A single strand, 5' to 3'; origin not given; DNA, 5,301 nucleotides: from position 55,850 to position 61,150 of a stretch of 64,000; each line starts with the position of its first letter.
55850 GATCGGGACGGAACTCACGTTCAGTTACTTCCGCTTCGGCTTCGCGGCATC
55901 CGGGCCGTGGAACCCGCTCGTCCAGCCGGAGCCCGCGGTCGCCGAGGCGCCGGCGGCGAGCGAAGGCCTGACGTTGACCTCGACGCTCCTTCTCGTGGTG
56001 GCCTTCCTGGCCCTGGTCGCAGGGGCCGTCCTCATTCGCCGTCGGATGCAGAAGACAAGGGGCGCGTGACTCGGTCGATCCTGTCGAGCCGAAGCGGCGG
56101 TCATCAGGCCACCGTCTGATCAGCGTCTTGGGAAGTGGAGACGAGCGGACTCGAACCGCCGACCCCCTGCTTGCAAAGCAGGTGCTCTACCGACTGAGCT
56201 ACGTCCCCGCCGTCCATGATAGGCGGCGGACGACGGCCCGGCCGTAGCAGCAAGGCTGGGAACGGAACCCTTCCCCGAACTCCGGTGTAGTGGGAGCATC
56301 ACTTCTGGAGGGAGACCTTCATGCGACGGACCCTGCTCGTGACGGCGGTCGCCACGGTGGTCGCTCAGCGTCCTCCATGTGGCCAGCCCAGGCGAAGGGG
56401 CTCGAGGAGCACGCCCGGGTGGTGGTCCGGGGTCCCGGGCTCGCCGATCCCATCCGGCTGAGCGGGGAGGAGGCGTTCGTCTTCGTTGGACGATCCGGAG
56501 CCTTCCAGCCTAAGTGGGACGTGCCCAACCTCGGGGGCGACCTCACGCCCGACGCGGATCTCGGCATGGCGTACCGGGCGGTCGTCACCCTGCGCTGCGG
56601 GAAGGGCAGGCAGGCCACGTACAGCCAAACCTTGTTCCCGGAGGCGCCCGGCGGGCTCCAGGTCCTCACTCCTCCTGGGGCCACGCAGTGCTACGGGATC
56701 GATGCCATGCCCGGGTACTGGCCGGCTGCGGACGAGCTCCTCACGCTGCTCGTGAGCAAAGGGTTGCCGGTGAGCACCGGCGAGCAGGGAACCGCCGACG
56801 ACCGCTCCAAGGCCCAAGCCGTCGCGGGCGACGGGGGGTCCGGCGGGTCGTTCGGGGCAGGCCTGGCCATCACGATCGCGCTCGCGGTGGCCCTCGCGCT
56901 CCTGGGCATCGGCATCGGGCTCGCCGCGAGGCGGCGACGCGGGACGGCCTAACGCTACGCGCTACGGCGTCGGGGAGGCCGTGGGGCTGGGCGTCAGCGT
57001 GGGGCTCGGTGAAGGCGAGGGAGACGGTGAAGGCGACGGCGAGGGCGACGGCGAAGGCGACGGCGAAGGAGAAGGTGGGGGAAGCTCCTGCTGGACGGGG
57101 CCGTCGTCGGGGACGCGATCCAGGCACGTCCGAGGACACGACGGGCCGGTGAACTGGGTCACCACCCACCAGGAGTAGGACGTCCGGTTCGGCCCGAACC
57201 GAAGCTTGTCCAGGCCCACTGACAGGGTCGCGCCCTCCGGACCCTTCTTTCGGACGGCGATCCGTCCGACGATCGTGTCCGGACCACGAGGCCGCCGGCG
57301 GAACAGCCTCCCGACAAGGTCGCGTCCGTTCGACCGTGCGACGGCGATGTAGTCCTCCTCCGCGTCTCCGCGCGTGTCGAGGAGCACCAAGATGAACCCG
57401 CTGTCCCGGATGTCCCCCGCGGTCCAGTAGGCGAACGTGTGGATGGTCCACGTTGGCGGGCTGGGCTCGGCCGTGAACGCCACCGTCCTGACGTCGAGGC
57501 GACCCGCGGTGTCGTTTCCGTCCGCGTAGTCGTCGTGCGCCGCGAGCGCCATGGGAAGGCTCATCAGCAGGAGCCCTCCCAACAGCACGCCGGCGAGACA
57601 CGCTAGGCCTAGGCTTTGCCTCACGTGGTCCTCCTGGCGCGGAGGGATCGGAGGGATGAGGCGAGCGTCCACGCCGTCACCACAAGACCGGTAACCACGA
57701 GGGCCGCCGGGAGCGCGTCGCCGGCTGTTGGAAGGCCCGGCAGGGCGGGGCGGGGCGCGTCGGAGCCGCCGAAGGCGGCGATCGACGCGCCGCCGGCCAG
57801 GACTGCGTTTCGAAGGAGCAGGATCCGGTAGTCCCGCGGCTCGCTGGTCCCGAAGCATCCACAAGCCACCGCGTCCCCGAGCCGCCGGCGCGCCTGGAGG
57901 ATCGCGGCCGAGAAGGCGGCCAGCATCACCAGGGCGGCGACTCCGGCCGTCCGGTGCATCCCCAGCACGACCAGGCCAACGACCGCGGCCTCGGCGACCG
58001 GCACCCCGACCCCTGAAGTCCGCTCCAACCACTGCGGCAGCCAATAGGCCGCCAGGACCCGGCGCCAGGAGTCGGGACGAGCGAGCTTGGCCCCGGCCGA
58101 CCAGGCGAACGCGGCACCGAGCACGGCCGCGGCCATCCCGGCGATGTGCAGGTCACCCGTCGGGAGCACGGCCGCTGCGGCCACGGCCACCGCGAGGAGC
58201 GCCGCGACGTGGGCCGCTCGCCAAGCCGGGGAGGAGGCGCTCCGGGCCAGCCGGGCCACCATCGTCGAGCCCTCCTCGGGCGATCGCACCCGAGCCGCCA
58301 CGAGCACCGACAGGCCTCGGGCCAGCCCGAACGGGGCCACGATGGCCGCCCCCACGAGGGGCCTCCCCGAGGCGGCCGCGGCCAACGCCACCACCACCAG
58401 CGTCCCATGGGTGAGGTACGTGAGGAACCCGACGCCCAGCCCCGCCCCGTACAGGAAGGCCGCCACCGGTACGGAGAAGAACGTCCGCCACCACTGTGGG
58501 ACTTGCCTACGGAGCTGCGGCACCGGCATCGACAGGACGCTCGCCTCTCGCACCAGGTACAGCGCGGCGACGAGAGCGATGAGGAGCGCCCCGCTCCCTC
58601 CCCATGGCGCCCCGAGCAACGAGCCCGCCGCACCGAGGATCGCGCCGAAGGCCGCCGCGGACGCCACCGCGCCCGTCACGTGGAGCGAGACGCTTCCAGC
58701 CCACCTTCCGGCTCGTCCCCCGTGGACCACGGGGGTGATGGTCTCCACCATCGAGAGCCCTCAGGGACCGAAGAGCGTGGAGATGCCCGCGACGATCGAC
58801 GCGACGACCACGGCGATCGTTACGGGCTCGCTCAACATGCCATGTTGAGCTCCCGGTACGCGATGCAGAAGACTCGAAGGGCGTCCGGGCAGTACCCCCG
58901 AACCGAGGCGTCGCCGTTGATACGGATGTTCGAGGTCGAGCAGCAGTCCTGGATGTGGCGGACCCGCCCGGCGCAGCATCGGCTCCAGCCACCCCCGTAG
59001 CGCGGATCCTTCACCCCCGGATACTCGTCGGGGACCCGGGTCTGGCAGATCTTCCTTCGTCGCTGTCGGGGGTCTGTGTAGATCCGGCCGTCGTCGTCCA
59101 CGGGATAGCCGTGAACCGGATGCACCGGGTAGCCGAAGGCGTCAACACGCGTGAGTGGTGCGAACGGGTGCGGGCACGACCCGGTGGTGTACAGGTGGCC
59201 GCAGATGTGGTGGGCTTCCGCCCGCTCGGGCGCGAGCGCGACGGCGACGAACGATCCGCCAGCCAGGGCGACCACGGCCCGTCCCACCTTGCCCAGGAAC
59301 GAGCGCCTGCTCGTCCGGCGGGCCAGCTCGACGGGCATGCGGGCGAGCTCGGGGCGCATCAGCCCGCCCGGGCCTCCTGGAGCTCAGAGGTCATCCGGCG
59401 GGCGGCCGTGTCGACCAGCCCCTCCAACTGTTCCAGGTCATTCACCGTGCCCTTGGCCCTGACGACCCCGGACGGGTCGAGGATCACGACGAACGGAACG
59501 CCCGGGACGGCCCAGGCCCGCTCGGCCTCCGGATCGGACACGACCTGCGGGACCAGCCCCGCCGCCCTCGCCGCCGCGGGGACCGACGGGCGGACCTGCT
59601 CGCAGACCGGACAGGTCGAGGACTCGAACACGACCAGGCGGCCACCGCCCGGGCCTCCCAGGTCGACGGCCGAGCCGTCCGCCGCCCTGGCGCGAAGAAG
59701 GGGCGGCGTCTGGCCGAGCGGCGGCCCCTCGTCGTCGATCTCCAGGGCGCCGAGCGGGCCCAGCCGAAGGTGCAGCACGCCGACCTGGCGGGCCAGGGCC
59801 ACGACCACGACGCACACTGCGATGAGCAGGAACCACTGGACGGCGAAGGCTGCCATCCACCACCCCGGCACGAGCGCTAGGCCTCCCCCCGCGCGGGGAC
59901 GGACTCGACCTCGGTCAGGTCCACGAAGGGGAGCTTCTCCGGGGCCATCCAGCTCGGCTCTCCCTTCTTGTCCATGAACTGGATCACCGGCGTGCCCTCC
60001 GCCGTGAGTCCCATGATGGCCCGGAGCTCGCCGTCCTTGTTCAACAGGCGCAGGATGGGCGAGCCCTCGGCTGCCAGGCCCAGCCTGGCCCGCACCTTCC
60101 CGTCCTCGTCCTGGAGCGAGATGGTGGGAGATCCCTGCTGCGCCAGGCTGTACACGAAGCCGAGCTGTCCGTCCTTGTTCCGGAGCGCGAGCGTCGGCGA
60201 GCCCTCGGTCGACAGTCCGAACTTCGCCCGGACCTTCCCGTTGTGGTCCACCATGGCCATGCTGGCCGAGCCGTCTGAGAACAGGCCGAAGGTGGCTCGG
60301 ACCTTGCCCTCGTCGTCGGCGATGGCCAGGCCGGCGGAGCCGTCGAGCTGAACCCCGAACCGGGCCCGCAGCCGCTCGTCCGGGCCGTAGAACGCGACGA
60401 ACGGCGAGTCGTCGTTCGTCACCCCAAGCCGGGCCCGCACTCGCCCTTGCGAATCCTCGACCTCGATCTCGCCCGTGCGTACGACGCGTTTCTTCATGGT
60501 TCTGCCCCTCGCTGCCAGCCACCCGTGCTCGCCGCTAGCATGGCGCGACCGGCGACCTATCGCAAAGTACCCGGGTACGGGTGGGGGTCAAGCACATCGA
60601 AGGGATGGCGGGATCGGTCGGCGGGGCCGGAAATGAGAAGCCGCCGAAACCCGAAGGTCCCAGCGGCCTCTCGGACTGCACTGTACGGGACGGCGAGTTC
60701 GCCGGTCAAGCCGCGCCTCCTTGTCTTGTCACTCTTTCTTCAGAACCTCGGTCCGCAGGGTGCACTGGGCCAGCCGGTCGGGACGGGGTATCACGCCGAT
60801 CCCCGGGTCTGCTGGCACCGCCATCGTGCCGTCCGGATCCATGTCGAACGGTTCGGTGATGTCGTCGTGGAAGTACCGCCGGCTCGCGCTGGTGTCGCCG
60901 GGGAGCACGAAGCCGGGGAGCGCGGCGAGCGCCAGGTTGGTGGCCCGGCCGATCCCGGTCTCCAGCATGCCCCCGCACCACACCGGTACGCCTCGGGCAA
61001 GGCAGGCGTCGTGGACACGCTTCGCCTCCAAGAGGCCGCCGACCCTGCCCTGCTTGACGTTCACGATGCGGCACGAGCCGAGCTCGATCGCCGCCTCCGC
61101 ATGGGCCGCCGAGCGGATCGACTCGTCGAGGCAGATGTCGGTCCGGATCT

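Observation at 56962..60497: mau-like operon with no heavy chain and no MauG, built around a Tat-exported Cys-rich mini-protein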

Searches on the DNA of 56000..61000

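Call 72: search_rna_families(source=window, start=56000, end=61000, threshold=evalue, max_evalue=1)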
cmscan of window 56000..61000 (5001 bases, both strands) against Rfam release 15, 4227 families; matches with E-value up to 1: 2.
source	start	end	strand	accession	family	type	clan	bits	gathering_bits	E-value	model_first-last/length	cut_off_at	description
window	56136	56208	-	RF00005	tRNA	Gene; tRNA;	CL00001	72.8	29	4.2e-15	1-71/71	no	tRNA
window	56135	56166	+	RF02194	HPnc0260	Gene; antisense;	-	33.5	59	0.82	120-151/156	no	Bacterial antisense RNA HPnc0260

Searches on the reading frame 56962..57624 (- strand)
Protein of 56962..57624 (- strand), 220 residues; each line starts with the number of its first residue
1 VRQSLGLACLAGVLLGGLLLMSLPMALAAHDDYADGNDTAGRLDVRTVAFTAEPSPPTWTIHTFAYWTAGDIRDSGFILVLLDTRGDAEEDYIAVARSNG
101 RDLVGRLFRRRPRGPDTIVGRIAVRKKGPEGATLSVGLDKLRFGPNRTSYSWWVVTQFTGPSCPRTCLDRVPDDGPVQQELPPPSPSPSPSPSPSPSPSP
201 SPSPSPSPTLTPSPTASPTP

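Call 3: search_protein_families(library=pfam, proteins=[window:56962-57624:-], max_evalue=1)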
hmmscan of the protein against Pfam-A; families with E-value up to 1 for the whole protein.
window:56962-57624:- (220 aa): 0 families

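Call 4: search_protein_families(library=ncbifam, proteins=[window:56962-57624:-], max_evalue=1)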
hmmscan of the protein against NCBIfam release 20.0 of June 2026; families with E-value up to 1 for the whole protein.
window:56962-57624:- (220 aa): 0 families

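Call 66: search_protein_families(library=pfam, alignment_id=A5, max_evalue=1)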
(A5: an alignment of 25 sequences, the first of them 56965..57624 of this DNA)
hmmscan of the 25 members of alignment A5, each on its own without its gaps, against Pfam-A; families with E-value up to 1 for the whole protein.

A. member 1, window:56965-57624:- (220 aa): 0 families

B. families by the number of members that match (of 25 scanned): 1 family
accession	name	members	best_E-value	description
PF12453.13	PTP_N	1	0.92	Protein tyrosine phosphatase N terminal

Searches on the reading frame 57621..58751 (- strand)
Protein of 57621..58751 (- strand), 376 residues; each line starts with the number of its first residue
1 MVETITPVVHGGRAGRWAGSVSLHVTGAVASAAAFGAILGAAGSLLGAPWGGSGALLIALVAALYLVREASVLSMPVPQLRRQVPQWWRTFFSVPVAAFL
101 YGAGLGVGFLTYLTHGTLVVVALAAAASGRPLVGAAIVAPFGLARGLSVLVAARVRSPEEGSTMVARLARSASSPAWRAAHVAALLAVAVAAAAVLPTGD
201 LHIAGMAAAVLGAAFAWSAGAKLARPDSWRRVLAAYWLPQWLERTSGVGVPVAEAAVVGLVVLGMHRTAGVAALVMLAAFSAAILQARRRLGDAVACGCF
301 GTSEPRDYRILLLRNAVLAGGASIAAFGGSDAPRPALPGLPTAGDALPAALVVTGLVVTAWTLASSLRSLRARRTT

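Call 3: search_protein_families(library=pfam, proteins=[window:57621-58751:-], max_evalue=1)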
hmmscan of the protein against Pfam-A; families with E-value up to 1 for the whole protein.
window:57621-58751:- (376 aa): 1 family
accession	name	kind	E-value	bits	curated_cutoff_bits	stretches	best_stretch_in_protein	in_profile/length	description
PF07291.16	MauE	-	3.1e-23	82.9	27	1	205-327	6-127/128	Methylamine utilisation protein MauE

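Call 4: search_protein_families(library=ncbifam, proteins=[window:57621-58751:-], max_evalue=1)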
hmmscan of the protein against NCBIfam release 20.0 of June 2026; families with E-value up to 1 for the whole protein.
window:57621-58751:- (376 aa): 0 families

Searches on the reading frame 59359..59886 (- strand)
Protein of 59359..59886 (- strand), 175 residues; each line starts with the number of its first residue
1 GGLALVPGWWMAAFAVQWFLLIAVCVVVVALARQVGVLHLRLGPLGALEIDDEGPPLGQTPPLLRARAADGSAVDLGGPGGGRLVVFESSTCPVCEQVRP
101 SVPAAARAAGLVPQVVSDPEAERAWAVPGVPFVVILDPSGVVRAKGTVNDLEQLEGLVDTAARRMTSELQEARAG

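Call 3: search_protein_families(library=pfam, proteins=[window:59359-59886:-], max_evalue=1)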
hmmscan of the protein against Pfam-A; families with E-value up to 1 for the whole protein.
window:59359-59886:- (175 aa): 5 families
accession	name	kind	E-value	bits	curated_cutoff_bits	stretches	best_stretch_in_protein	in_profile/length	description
PF08534.16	Redoxin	-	0.00037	20.8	26.6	1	67-144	14-101/148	Redoxin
PF13192.12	Thioredoxin_3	-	0.0065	16.9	24.8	1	89-158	7-75/76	Thioredoxin domain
PF13098.12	Thioredoxin_2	-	0.016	16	27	1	84-105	9-30/104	Thioredoxin-like domain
PF13905.12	Thioredoxin_8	-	0.24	12.2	27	0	122-141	74-93/94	Thioredoxin-like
PF03733.18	YccF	-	0.33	12.1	27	1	6-45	9-44/51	Inner membrane component domain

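Call 4: search_protein_families(library=ncbifam, proteins=[window:59359-59886:-], max_evalue=1)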
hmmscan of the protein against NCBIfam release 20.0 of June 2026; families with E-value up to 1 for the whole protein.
window:59359-59886:- (175 aa): 1 family
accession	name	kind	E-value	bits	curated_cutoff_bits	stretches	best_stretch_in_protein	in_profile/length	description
TIGR02661.1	MauD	equivalog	1.2e-24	86.8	188.6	2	12-120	4-114/189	methylamine dehydrogenase accessory protein MauD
